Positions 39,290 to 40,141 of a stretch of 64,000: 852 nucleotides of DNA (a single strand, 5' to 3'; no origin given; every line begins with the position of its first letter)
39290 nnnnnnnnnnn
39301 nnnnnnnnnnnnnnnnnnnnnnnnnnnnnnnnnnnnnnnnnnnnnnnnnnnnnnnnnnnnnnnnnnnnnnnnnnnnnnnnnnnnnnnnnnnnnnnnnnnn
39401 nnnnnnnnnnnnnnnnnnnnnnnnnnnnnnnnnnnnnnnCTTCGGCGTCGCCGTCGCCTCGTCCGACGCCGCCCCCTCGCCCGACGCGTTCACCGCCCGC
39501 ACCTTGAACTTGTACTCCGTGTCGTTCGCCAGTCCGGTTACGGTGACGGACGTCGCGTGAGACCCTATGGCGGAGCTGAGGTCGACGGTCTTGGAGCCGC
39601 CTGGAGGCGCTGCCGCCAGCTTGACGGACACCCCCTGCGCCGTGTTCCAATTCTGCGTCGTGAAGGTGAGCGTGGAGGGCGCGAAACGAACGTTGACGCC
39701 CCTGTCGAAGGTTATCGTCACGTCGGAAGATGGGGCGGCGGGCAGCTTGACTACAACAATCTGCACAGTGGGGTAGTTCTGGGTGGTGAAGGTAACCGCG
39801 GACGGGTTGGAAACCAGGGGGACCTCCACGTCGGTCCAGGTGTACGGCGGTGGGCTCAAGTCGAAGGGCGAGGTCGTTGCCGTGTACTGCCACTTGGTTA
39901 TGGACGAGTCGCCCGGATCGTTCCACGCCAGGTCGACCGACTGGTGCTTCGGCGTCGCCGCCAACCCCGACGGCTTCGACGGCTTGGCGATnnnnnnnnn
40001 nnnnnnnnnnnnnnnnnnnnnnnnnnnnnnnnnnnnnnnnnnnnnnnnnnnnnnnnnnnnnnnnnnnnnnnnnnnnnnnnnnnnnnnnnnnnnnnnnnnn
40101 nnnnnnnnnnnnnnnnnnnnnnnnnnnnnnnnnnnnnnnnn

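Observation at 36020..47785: FN3 domains inserted inside other FN3 domains (domain-in-domain) at seven or more sites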

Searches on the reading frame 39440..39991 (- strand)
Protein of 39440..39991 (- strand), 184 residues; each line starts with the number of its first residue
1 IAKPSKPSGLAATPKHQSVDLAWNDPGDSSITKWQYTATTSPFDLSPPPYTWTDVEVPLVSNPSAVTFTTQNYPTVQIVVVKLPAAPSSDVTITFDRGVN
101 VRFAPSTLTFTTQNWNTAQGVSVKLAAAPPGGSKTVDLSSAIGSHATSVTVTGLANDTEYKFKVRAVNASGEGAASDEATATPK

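Call 9: search_protein_families(library=pfam, max_evalue=0.01, proteins=[window:39440-39991:-])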
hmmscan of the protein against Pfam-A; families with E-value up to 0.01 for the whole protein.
window:39440-39991:- (184 aa): 3 families
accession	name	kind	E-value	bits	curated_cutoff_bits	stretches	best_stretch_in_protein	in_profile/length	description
PF00041.27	fn3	-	9.2e-09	35.8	25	1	132-181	41-83/84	Fibronectin type III domain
PF16656.11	Pur_ac_phosph_N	-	0.00012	23.1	30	1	80-174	5-84/93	Purple acid Phosphatase, N-terminal domain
PF25059.1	FN3_DSCAM-DSCAML_C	-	0.0074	17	39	0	144-176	42-74/89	DSCAM/DSCAML C-terminal Fn3-like domain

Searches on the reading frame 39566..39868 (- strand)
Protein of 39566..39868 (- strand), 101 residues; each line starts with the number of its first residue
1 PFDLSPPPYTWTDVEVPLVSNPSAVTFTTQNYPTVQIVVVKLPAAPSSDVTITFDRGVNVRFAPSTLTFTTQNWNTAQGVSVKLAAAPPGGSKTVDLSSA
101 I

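Call 68: search_protein_families(library=pfam, max_evalue=1, proteins=[window:39566-39868:-])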
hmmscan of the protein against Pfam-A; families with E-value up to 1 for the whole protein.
window:39566-39868:- (101 aa): 1 family
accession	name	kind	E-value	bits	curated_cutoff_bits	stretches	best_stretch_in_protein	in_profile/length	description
PF09343.15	DUF2460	-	0.013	15.4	30.4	1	35-84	152-201/205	Conserved hypothetical protein 2217 (DUF2460)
